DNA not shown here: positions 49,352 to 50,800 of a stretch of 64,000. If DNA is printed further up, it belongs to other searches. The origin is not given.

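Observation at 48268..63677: Gfo/Idh/MocA + xylose-isomerase-like TIM-barrel pairs with LacI and a CUT1 importer: candidate oxidative (3-keto) glycoside-cleavage locus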

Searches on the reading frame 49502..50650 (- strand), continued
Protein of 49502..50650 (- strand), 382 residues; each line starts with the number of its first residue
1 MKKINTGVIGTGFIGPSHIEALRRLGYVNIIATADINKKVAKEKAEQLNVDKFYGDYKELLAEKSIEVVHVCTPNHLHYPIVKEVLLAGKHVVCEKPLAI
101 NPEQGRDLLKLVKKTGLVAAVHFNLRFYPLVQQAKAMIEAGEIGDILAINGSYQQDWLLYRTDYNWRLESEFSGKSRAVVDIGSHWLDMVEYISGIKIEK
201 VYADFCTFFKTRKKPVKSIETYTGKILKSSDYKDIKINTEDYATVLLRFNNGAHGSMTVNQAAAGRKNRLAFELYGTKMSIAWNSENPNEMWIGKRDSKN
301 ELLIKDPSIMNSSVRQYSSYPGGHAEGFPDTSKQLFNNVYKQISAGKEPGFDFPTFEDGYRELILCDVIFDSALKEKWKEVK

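Call 39: find_related_loci(query=A1, collection=genome_contigs, flank=10000)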
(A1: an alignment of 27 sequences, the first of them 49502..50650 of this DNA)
Query A1 (382 aa) in genome_contigs; peptide patterns used: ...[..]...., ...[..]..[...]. (x = any residue, [..] = any of these).
600 stretches matched a pattern (row limit reached: there are more); 596 encode a relative of the query (tblastn E <= 1e-3); the best 80 are kept; 80 distinct loci.
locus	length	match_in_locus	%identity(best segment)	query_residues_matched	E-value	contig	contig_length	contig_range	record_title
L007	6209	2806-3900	87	18-382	0e+0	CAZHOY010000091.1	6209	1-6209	MAG TPA_asm: uncultured Actinomycetota bacterium isolate binchicken_co100_41 genome assembly, contig: NODE_20291_length_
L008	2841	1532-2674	61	1-381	1e-180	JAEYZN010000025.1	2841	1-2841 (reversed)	MAG: Bacillota bacterium isolate OH_CBlB_98 k127_1941446, whole genome shotgun sequence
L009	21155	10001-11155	61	1-382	3e-169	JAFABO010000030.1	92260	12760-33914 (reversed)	MAG: Bacillota bacterium isolate OH_SBB_134 k127_1004057, whole genome shotgun sequence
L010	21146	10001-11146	59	1-382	2e-168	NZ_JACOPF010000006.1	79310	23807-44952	Mediterraneibacter hominis strain NSJ-55 DNA.506_ctg0006, whole genome shotgun sequence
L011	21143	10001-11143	58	1-381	1e-161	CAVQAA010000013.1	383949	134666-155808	MAG: uncultured Spirochaetota bacterium isolate MFD03726.bin.2.143 genome assembly, contig: contig_22691, whole genome s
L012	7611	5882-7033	58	1-381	2e-160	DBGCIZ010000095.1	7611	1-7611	MAG TPA_asm: Christensenellaceae bacterium isolate MAG11369 contig95, whole genome shotgun sequence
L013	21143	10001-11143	57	1-381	3e-160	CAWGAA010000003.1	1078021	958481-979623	MAG: uncultured Spirochaetota bacterium isolate MFD04408.bin.1.18 genome assembly, contig: contig_36359, whole genome sh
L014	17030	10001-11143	57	2-381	9e-156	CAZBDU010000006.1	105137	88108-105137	MAG TPA_asm: uncultured Spirochaetaceae bacterium isolate binchicken_co178_265 genome assembly, contig: NODE_383_length_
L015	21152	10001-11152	57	1-382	5e-155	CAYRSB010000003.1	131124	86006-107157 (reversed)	MAG TPA_asm: uncultured Atribacterota bacterium isolate binchicken_co40_71 genome assembly, contig: NODE_166_length_1311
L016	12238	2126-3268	56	1-381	4e-155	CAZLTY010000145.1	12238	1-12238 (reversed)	MAG TPA_asm: uncultured Pirellulales bacterium isolate binchicken_co142_456 genome assembly, contig: NODE_14884_length_1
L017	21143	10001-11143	56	1-381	2e-151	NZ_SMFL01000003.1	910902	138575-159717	Dyadobacter psychrotolerans strain AR-3-6 contig3, whole genome shotgun sequence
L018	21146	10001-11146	56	2-382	2e-151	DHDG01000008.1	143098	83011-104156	MAG TPA_asm: Firmicutes bacterium UBA4882 UBA4882_contig_1697, whole genome shotgun sequence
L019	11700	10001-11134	57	1-378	3e-151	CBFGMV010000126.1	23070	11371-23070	MAG TPA_asm: uncultured Dyadobacter sp. isolate ERR5385024_concoct_9 genome assembly, contig: ERZ27258638.626, whole gen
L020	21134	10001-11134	57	1-378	9e-151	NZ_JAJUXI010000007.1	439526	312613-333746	Dyadobacter sp. CY326 Scaffold6_1, whole genome shotgun sequence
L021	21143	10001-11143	57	1-381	1e-150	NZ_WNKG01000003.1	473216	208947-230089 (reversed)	Cyclobacterium salsum strain SYSU L10167 NODE_3_length_473216_cov_128.761_ID_8439, whole genome shotgun sequence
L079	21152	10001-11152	49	1-381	8e-133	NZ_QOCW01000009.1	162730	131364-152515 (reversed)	Bacillus taeanensis strain BH030017 NODE_9_length_162730_cov_151.764, whole genome shotgun sequence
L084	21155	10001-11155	48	1-382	5e-131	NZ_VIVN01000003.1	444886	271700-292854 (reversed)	Neobacillus bataviensis strain 2482 Ga0310713_103, whole genome shotgun sequence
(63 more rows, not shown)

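Call 49: find_homologous_proteins(query=L079:11176-12147:+, max_evalue=1e-20)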
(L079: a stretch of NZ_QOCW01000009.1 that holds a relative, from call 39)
Query L079:11176-12147:+ (323 aa): 8000 proteins with E <= 1e-20 among 8000 candidates; the best 120 are listed.
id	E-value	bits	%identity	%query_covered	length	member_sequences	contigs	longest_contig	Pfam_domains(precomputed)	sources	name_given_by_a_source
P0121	1.6e-223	759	100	100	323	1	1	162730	PF01261.31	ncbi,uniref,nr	ncbi:sugar phosphate isomerase/epimerase family protein [Bacillus taeanensis]|uniref:Sugar phosphate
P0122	7.1e-217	737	96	100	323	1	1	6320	PF01261.31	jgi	jgi:sugar phosphate isomerase/epimerase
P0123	1.5e-191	654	84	100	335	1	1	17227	PF01261.31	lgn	-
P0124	1.7e-187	641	81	100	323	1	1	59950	PF01261.31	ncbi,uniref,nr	ncbi:sugar phosphate isomerase/epimerase [Aeribacillus pallidus]|uniref:sugar phosphate isomerase/ep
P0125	2.4e-187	640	81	100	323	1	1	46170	PF01261.31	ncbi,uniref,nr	ncbi:sugar phosphate isomerase/epimerase family protein [Domibacillus epiphyticus]|uniref:Xylose iso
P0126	4.5e-187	639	81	100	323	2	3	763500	PF01261.31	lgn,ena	-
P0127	7.3e-187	639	81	100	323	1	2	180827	PF01261.31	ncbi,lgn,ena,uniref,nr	ncbi:xylose isomerase [Aeribacillus pallidus]|uniref:Xylose isomerase n=1 Tax=Aeribacillus pallidus 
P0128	7.4e-187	639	81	100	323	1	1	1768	PF01261.31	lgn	-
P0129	7.8e-187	639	82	100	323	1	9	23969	PF01261.31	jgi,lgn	-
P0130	2.7e-186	637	82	100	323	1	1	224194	PF01261.31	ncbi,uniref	ncbi:sugar phosphate isomerase/epimerase family protein [Effusibacillus consociatus]|uniref:Sugar ph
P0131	3.1e-186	637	80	100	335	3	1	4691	PF01261.31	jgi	jgi:sugar phosphate isomerase/epimerase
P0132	7.6e-186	635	80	100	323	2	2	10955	PF01261.31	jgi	jgi:sugar phosphate isomerase/epimerase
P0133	1.1e-185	635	81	100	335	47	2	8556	PF01261.31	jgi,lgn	-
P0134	3.5e-185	633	82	100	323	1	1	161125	PF01261.31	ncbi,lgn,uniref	ncbi:sugar phosphate isomerase/epimerase family protein [Metabacillus sp. RGM 3146]|uniref:sugar pho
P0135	3.7e-185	633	83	100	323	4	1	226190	PF01261.31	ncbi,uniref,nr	ncbi:sugar phosphate isomerase/epimerase [Bacillus sp. CECT 9360]|uniref:sugar phosphate isomerase/e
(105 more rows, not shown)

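Call 87: search_protein_families(library=ncbifam, max_evalue=0.00001, proteins=[L079:6261-7445:+, L079:4187-5008:+, L079:11176-12147:+, L084:10001-11179:+, L084:12298-13332:+, L084:13389-14231:+, L002:6184-7356:+])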
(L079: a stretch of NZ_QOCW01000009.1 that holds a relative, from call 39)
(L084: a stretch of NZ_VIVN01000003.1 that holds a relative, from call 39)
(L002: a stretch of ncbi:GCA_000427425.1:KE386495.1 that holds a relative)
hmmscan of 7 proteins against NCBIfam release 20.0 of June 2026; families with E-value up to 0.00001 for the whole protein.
L079:6261-7445:+ (394 aa): 9 families
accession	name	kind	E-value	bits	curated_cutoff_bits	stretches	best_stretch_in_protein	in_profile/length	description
NF052479.1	LevoglcsnDh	equivalog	7.9e-226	749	650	1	1-386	1-386/386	levoglucosan dehydrogenase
TIGR04380.1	myo_inos_iolG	equivalog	1.8e-46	158.6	355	1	4-304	2-267/330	inositol 2-dehydrogenase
NF041392.1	XylDh_Gfo6_Halo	equivalog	9e-26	90.5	350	1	50-204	63-214/350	D-xylose 1-dehydrogenase Gfo6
NF040723.1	UDP-GlcNAcDh_Arch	equivalog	6.8e-24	84.9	450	1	4-214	1-190/302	UDP-N-acetylglucosamine 3-dehydrogenase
NF008607.0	PRK11579.1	subfamily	1.1e-17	64.1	330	1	3-206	4-193/346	oxidoreductase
NF052679.1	InsChiInosDhIolG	equivalog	1e-15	57.6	540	1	3-159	2-153/343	bifunctional inositol 2-dehydrogenase/D-chiro-inositol 1-dehydrogenase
NF007574.0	PRK10206.1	equivalog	6.9e-13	48.3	352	1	54-160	46-152/345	oxidoreductase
NF058561.1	BT_2158_fam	equivalog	3.7e-11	42.3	750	1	59-156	80-179/487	glycoside 3-dehydrogenase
NF058563.1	BT_2159_fam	equivalog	1.3e-09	37.5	650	1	38-202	27-183/350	disaccharide 3-dehydrogenase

L079:4187-5008:+ (273 aa): 5 families
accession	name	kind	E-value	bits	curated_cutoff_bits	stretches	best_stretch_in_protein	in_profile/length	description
TIGR04379.1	myo_inos_iolE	equivalog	2.1e-32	112.9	290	1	33-212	24-212/290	myo-inosose-2 dehydratase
NF041099.2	keto_glucon_epim_IolO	equivalog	1.6e-09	37.5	300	1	97-265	93-265/269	5-keto-L-gluconate epimerase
NF041277.1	coba_remo_CbiR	equivalog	1.8e-08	34.2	105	1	163-250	148-237/249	cobamide remodeling phosphodiesterase CbiR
TIGR03234.1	OH-pyruv-isom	equivalog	2.5e-06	27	353.45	0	174-252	169-245/254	hydroxypyruvate isomerase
TIGR00542.1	hxl6Piso_put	equivalog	3.3e-06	26.6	272.15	1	104-259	101-261/279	L-ribulose-5-phosphate 3-epimerase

L079:11176-12147:+ (323 aa): 1 family
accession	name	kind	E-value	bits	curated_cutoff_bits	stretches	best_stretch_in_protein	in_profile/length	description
TIGR04379.1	myo_inos_iolE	equivalog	1.6e-09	37.7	290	1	11-233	21-215/290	myo-inosose-2 dehydratase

L084:10001-11179:+ (392 aa): 9 families
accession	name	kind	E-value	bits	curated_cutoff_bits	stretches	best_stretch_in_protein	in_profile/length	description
NF052479.1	LevoglcsnDh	equivalog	1.9e-61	207.8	650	1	1-384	1-386/386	levoglucosan dehydrogenase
TIGR04380.1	myo_inos_iolG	equivalog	3e-32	111.8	355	1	3-211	1-202/330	inositol 2-dehydrogenase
NF040723.1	UDP-GlcNAcDh_Arch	equivalog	2.7e-27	96.1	450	1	4-207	1-190/302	UDP-N-acetylglucosamine 3-dehydrogenase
NF041392.1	XylDh_Gfo6_Halo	equivalog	3.9e-24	85.1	350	1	3-230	16-248/350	D-xylose 1-dehydrogenase Gfo6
NF008607.0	PRK11579.1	subfamily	1.5e-20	73.5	330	1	2-210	3-204/346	oxidoreductase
NF058563.1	BT_2159_fam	equivalog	5.5e-16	58.5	650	1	4-151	1-148/350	disaccharide 3-dehydrogenase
NF058561.1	BT_2158_fam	equivalog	8.6e-14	51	750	1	5-150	35-181/487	glycoside 3-dehydrogenase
NF052679.1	InsChiInosDhIolG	equivalog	2.3e-13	49.9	540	1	4-152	3-154/343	bifunctional inositol 2-dehydrogenase/D-chiro-inositol 1-dehydrogenase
NF007574.0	PRK10206.1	equivalog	6.8e-11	41.8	352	1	54-149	54-149/345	oxidoreductase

L084:12298-13332:+ (344 aa): 25 families
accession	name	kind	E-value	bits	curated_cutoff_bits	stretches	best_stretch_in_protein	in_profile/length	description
TIGR00692.1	tdh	equivalog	2.7e-60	204.2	458.35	1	14-343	10-340/340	L-threonine 3-dehydrogenase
NF003808.0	PRK05396.1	equivalog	9.5e-58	195.7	380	1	14-344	12-341/341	L-threonine 3-dehydrogenase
NF041097.1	keto_inos_dh_IolM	equivalog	3.7e-55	187.2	450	1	13-340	38-386/389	scyllo-inosose 3-dehydrogenase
NF007489.0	PRK10083.1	equivalog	8.4e-52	176.2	376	1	9-336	6-328/339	Zn-dependent oxidoreductase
NF006940.0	PRK09422.1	equivalog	2.6e-49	168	344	1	4-331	1-322/338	alcohol dehydrogenase AdhP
NF010344.0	PRK13771.1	subfamily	4.2e-45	154.2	349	1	4-337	1-326/334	putative alcohol dehydrogenase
NF007642.0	PRK10309.1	equivalog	2.1e-42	145.6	550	1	4-334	1-336/347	galactitol-1-phosphate 5-dehydrogenase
TIGR03201.1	dearomat_had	equivalog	2.2e-40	138.8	338.65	1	17-337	13-342/349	6-hydroxycyclohex-1-ene-1-carbonyl-CoA dehydrogenase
TIGR03989.1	Rxyl_3153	subfamily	4.7e-39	134.7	440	2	3-111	2-107/370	NDMA-dependent alcohol dehydrogenase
TIGR03451.1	mycoS_dep_FDH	equivalog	1.5e-37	129.2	512.9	1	12-340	11-355/358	S-(hydroxymethyl)mycothiol dehydrogenase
NF007375.0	PRK09880.1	equivalog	5.1e-36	124.1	469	1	4-337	5-336/344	L-idonate 5-dehydrogenase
NF041172.1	AcrlCoa_red_Thmprot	equivalog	5.3e-36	124.2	500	1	4-337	1-327/334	acryloyl-CoA reductase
TIGR02824.1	quinone_pig3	subfamily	1.8e-35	122.5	296.8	2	108-335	79-316/325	putative NAD(P)H quinone oxidoreductase, PIG3 family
TIGR03366.1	HpnZ_proposed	hypoth_equivalog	2.8e-35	122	328.1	1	24-323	2-314/315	putative phosphonate catabolism associated alcohol dehydrogenase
TIGR02818.1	adh_III_F_hyde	equivalog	6.2e-29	101.2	543.95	2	6-112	5-108/368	S-(hydroxymethyl)glutathione dehydrogenase/class III alcohol dehydrogenase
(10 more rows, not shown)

L084:13389-14231:+ (280 aa): 11 families
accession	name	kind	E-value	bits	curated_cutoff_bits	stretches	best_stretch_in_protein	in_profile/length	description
NF041099.2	keto_glucon_epim_IolO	equivalog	3.9e-28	98.5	300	1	22-250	23-246/269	5-keto-L-gluconate epimerase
NF051856.1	PsicseEpim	equivalog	4e-26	92.5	300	1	24-249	20-244/287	D-psicose 3-epimerase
NF007360.0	PRK09856.1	equivalog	1.2e-23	84.1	305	1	20-272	13-269/276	fructoselysine 3-epimerase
TIGR03234.1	OH-pyruv-isom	equivalog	9e-20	71.1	353.45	1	21-250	15-240/254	hydroxypyruvate isomerase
TIGR04379.1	myo_inos_iolE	equivalog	2.2e-19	70.1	290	1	129-217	125-211/290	myo-inosose-2 dehydratase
NF043033.1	OxoTetrIsom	equivalog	6.1e-16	58.9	325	1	55-249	41-236/251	2-oxo-tetronate isomerase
NF009688.0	PRK13209.1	subfamily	8.1e-10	38.2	317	1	51-275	54-278/286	L-ribulose-5-phosphate 3-epimerase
NF007444.0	PRK09997.1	equivalog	4.9e-09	36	465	1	98-250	85-241/258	hydroxypyruvate isomerase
NF007441.0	PRK09989.1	equivalog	7.8e-09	35.7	412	1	56-250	42-241/258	HPr family phosphocarrier protein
NF009689.0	PRK13210.1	subfamily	4e-07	29.5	200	1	90-275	87-280/286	L-ribulose-5-phosphate 3-epimerase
TIGR00542.1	hxl6Piso_put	equivalog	5.3e-06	26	272.15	1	96-250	92-249/279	L-ribulose-5-phosphate 3-epimerase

L002:6184-7356:+ (390 aa): 9 families
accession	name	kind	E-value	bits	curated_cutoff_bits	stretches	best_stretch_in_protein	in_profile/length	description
NF052479.1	LevoglcsnDh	equivalog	3.6e-229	760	650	1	1-386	1-386/386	levoglucosan dehydrogenase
TIGR04380.1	myo_inos_iolG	equivalog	7.7e-51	172.9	355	1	3-302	1-265/330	inositol 2-dehydrogenase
NF040723.1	UDP-GlcNAcDh_Arch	equivalog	9.6e-30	104.1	450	1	5-217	2-193/302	UDP-N-acetylglucosamine 3-dehydrogenase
NF041392.1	XylDh_Gfo6_Halo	equivalog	1.9e-26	92.7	350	1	71-212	80-223/350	D-xylose 1-dehydrogenase Gfo6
NF008607.0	PRK11579.1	subfamily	7.3e-21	74.5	330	1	3-210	4-197/346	oxidoreductase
NF052679.1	InsChiInosDhIolG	equivalog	3.1e-17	62.6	540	1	4-158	3-152/343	bifunctional inositol 2-dehydrogenase/D-chiro-inositol 1-dehydrogenase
NF007574.0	PRK10206.1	equivalog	1.1e-15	57.5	352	1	49-213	41-198/345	oxidoreductase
NF058561.1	BT_2158_fam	equivalog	5e-14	51.7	750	1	41-155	62-178/487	glycoside 3-dehydrogenase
NF058563.1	BT_2159_fam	equivalog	9.9e-12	44.5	650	1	5-202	2-183/350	disaccharide 3-dehydrogenase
